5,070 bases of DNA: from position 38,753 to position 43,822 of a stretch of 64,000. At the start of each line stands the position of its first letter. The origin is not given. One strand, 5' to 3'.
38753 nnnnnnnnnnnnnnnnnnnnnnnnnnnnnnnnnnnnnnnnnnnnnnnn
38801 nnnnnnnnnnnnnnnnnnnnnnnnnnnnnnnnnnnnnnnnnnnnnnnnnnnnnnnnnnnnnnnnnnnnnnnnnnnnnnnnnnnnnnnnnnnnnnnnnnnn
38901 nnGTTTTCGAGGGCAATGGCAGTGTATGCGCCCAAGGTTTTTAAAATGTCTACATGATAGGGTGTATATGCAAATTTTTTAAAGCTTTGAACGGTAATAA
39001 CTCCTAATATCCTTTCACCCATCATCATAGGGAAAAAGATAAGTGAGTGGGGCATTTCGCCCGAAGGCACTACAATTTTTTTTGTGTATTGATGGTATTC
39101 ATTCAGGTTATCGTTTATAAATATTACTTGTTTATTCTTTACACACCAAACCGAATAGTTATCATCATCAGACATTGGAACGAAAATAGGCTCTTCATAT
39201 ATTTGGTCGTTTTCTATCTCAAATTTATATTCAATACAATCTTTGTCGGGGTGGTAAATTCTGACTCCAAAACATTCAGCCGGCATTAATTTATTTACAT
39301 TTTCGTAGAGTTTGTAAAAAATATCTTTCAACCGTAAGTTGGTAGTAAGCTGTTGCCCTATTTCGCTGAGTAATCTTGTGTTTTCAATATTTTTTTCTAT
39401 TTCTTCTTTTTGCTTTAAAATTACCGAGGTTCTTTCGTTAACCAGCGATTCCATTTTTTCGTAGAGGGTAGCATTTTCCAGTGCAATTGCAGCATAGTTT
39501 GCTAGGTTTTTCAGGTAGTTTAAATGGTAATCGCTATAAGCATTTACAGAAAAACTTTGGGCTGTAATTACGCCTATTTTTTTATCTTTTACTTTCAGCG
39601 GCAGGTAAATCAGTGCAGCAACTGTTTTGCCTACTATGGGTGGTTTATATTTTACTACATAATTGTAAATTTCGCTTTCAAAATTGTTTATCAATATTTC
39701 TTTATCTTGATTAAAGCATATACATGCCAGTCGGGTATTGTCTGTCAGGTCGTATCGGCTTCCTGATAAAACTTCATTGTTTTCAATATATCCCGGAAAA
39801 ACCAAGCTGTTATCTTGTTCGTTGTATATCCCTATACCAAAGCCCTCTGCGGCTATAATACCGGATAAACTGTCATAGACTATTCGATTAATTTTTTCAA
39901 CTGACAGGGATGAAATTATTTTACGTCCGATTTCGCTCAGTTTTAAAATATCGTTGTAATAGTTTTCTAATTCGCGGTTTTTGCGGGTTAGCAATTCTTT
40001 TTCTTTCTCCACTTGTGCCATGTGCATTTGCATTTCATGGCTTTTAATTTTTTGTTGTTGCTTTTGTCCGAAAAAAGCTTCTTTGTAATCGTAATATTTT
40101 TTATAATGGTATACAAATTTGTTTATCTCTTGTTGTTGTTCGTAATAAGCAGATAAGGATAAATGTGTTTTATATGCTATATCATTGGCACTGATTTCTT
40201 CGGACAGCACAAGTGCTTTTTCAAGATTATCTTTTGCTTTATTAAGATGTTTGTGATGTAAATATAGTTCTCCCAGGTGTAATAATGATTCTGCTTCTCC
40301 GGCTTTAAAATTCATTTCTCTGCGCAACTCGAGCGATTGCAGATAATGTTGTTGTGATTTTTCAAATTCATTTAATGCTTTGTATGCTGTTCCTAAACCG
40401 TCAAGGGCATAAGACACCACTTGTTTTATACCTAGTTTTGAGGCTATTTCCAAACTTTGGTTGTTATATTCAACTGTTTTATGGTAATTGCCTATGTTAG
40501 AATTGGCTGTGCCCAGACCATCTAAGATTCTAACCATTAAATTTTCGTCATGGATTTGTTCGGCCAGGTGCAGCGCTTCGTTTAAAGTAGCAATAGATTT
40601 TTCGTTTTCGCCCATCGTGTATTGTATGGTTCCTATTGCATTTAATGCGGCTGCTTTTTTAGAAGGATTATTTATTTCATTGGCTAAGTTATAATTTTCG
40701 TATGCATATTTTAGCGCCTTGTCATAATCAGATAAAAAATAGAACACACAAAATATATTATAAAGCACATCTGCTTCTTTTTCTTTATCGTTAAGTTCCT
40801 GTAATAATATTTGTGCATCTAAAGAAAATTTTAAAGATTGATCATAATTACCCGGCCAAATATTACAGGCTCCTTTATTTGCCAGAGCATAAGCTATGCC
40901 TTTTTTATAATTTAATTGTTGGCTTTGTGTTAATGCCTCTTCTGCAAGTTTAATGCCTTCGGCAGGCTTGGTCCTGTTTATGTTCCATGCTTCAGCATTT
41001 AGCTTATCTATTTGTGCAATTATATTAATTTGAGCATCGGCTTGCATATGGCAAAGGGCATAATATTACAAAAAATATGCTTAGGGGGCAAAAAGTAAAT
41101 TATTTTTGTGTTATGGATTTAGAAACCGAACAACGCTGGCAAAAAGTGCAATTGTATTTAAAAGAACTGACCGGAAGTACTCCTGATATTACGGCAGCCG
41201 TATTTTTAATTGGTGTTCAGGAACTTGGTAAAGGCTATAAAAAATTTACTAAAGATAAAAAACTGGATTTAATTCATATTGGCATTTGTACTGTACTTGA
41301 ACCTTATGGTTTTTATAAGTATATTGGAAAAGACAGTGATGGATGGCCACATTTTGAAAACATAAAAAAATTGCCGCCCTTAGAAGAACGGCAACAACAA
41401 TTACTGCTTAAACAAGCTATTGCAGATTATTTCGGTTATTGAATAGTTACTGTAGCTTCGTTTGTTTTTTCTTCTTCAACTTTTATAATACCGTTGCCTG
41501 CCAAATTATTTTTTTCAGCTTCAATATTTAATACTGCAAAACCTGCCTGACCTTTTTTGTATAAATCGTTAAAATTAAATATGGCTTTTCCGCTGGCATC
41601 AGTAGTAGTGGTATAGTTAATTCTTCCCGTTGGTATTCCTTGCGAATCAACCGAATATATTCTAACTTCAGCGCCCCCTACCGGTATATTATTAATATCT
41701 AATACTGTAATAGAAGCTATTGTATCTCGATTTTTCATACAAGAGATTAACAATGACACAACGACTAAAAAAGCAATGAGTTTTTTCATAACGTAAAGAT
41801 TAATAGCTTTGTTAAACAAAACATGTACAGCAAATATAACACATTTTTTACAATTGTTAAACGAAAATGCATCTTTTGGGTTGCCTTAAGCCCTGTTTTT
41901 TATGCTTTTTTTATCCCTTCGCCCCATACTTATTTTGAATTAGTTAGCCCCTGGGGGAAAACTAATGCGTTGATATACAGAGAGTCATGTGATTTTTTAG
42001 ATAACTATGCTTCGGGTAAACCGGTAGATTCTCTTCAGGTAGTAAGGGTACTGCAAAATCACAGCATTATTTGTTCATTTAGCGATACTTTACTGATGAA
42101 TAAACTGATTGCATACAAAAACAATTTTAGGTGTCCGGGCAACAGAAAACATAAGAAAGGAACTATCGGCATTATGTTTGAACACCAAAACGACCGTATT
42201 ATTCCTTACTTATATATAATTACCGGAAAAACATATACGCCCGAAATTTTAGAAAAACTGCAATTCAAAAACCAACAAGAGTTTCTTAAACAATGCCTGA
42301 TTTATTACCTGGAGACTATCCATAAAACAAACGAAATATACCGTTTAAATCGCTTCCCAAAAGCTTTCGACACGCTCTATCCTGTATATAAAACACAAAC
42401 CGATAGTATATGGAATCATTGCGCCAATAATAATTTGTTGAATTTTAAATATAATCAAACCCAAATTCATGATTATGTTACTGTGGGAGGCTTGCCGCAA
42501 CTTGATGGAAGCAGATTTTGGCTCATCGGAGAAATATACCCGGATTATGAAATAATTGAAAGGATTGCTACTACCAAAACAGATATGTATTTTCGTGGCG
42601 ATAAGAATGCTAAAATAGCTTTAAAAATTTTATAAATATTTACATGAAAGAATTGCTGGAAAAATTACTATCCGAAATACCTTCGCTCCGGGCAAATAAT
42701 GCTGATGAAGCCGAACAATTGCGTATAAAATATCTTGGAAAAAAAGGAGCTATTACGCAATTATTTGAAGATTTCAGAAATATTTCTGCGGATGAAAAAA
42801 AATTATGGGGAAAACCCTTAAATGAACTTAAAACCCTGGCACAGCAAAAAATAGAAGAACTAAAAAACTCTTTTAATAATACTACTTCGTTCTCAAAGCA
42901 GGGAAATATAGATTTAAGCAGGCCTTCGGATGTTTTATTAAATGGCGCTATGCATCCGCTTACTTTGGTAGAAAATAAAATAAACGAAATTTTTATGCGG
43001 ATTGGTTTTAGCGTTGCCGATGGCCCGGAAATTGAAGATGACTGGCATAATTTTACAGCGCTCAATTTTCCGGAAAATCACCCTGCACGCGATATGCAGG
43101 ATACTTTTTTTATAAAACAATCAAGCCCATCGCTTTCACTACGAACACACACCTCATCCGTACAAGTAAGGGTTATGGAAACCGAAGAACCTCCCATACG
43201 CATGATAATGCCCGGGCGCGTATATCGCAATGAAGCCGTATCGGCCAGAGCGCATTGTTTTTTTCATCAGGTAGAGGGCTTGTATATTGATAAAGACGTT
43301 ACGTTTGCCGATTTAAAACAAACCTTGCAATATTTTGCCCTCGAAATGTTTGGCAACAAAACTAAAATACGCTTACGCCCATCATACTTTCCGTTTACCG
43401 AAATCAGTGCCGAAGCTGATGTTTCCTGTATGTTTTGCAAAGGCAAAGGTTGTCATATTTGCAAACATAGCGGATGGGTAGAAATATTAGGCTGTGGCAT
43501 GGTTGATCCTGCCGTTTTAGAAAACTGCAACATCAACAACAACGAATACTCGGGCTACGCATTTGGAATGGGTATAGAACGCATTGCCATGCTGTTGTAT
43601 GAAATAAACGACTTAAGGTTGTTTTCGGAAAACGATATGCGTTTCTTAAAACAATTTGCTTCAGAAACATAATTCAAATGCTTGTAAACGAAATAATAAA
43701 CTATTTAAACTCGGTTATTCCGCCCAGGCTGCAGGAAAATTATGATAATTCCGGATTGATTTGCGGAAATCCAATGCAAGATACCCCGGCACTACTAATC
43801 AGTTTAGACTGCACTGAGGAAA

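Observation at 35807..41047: Orphan 1746-aa TPR, six-GAF, PP2C/SpoIIE phosphatase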

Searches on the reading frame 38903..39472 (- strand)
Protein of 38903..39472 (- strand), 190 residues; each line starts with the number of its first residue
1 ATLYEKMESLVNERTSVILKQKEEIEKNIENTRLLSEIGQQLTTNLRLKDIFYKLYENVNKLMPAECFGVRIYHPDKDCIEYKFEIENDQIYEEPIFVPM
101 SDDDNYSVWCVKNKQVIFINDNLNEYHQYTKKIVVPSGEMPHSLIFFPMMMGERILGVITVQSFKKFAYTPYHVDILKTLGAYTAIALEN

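Call 65: search_protein_representatives(alignment_id=A4)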
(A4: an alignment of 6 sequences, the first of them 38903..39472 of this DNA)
Query: 6 sequences, 190 profile positions. Proteins with E-value up to 0.001 (for the whole library): 31398; up to 1e-10: 12365; up to 1e-30: 2796. The best 150 are listed.
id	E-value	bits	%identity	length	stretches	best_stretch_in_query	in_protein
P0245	0.0e+00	2245.9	-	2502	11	1-190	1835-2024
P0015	0.0e+00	1727.9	-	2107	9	1-190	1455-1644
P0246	0.0e+00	1320.1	-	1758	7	3-190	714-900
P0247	0.0e+00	1301.7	-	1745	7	1-190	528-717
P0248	0.0e+00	1271.1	-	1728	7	2-190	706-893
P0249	0.0e+00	1262.3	-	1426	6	1-190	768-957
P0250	0.0e+00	1076.3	-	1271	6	21-190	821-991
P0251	0.0e+00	1058.5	-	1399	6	1-190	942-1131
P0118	0.0e+00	1010.0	-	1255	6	3-190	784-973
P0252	4.8e-295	985.2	-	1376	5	1-190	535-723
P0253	1.5e-280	937.9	-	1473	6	3-190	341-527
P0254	2.2e-279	934.1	-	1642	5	1-190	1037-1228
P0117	3.4e-275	920.4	-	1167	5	2-190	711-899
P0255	1.0e-269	902.6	-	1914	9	23-190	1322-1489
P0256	2.6e-266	891.5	-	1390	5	1-190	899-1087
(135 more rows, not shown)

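Call 68: search_solved_structures(query=window:38903-39472:-, max_evalue=0.01, show_alignments=0)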
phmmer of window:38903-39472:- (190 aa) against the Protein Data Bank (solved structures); distinct sequences matched with E-value up to 0.01: 1.
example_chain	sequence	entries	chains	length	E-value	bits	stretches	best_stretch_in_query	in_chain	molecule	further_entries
5w10_A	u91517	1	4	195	5.9e-06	29.3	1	30-188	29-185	cGMP-specific phosphodiesterase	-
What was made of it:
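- On GAF domain (PF13185, PF13492, PF01590): The only sequence-level PDB hit for module 2 is a PDE GAF at E 6e-6 (call 68).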

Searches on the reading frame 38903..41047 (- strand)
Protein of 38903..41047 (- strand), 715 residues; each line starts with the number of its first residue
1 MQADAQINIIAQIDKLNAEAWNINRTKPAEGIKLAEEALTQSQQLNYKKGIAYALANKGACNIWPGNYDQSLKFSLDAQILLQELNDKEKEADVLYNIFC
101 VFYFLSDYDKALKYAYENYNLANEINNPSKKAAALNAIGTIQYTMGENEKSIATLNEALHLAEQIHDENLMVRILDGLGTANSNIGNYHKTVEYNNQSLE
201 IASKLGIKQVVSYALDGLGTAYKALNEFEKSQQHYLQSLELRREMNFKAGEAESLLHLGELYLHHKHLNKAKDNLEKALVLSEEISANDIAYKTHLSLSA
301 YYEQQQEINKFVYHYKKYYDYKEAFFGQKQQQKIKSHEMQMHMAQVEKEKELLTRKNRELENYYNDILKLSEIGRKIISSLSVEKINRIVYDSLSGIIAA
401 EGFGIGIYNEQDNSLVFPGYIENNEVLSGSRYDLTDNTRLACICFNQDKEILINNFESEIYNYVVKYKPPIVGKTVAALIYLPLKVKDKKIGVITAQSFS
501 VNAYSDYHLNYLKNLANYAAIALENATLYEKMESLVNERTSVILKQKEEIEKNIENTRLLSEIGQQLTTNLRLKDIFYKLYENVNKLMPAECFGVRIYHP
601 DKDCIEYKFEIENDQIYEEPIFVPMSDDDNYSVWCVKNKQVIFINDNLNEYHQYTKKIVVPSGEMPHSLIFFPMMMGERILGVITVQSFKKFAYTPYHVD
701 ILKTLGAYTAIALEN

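Call 91: predict_structure(alignment_id=A5)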
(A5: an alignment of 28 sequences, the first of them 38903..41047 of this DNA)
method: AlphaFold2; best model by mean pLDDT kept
length: 715 residues; sequences in the alignment: 28
mean_pLDDT: 87.1   pTM: 0.52
mean pLDDT of the five models: 87.1, 86.4, 83.4, 83.2, 82.8
residues with pLDDT >= 90: 359; 70-90: 319; 50-70: 35; < 50: 2
segments of 3 or more residues with pLDDT < 50: none
pLDDT, mean of each block of 10 residues (from residue 1): 72 95 87 96 94 97 87 92 93 93 89 95 93 95 94 97 93 94 95 95 87 93 95 96 87 95 95 97 90 96 95 96 86 78 72 70 70 73 79 76 89 87 85 88 91 89 84 87 87 91 84 85 77 69 70 71 71 77 83 89 88 80 89 92 91 87 84 88 91 87 83 78
secondary structure, 60 per line:
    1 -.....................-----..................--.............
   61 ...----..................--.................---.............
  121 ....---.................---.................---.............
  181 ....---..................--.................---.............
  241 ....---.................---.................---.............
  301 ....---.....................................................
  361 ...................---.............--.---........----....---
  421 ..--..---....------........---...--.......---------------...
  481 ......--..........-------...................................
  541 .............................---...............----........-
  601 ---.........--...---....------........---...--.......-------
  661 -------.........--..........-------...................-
elements in order (helices of 4 or more, strands of 3 or more residues): H2-22 H28-45 H48-63 H68-85 H88-104 H108-124 H128-144 H148-164 H168-184 H188-205 H208-224 H228-244 H248-264 H268-284 H288-304 H308-379 H383-394 E402-409 E414-417 E430-433 H440-447 E451-453 H456-462 E478-486 E489-498 H506-569 H573-587 E592-599 E604-612 E615-617 E621-624 H631-638 E642-644 H647-653 E668-676 E679-688 H696-714
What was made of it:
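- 40043..41047 (-): aa 1-335: N-terminal TPR array of about seven repeats (15 helices, aa 2-304) and the start of a 72-residue connecting helix (aa 308-379). The AF2 model has pLDDT 87 (call 91).
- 39473..40042 (-): Module 1 (aa 336-525), class D: coiled-coil lead-in without ERT, then a GAF domain. AF2 shows a GAF fold at aa 383-505 (call 91).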

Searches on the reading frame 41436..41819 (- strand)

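Call 26: search_protein_families(library=pfam, proteins=[window:41436-41819:-], max_evalue=0.001)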
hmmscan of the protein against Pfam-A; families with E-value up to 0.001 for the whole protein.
window:41436-41819:- (127 aa): 1 family
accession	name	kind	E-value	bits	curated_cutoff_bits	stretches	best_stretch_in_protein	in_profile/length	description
PF13620.12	CarboxypepD_reg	-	0.0005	20.8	32.3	1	38-82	5-43/82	Carboxypeptidase regulatory-like domain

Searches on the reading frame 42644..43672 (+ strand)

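Call 8: search_protein_families(library=pfam, proteins=[window:42644-43672:+], max_evalue=0.001)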
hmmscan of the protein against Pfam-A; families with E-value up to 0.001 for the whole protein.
window:42644-43672:+ (342 aa): 2 families
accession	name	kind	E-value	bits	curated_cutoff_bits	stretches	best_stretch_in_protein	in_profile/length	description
PF01409.25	tRNA-synt_2d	-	3.3e-97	325.2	19.8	1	89-338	2-246/246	tRNA synthetases class II core domain (F)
PF02912.23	Phe_tRNA-synt_N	-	3.8e-17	62.5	22.3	1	19-77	2-60/69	Aminoacyl tRNA synthetase class II, N-terminal domain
